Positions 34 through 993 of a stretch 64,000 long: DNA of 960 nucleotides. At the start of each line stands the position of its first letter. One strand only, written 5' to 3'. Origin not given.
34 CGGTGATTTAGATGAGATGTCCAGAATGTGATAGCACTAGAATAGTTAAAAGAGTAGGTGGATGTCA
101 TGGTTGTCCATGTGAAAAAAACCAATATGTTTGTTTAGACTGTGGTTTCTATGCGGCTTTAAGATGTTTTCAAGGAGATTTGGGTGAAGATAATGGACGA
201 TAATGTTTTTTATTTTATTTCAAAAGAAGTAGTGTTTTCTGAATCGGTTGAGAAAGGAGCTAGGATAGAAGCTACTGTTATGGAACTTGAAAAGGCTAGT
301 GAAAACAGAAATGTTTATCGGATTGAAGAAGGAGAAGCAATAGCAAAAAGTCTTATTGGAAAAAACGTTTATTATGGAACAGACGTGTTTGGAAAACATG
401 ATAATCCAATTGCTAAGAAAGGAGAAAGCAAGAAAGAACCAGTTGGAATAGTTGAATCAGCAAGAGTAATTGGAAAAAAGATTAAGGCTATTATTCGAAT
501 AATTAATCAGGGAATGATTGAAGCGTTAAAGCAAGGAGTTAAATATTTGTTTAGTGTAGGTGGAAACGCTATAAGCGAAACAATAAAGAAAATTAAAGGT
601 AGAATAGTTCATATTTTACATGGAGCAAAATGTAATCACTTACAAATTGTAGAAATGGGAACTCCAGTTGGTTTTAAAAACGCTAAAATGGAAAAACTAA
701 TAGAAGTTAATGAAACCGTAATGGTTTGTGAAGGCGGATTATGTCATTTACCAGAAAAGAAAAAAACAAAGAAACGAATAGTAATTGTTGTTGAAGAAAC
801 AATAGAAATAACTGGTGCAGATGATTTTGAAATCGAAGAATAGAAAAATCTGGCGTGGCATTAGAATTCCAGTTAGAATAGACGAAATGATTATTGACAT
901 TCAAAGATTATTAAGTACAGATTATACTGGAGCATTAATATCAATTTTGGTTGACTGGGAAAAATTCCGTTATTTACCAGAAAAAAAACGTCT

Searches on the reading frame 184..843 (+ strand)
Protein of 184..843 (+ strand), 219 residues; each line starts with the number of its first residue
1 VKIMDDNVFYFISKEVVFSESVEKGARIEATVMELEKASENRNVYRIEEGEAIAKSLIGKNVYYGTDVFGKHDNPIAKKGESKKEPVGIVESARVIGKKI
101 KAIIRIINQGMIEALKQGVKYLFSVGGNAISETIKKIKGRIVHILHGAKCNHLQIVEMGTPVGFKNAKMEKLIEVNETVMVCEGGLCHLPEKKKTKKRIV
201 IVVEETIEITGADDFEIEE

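Call 8: search_protein_families(library=pfam, proteins=[window:184-843:+], max_evalue=0.01)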
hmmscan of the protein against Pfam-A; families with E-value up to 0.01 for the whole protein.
window:184-843:+ (219 aa): 0 families

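Call 10: search_protein_families(library=phrogs, proteins=[window:184-843:+], max_evalue=0.001)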
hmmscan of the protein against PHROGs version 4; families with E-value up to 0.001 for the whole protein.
window:184-843:+ (219 aa): 0 families

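Call 81: search_solved_structures(query=window:184-843:+, max_evalue=1)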
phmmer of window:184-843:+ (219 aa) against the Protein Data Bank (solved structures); distinct sequences matched with E-value up to 1: 0.
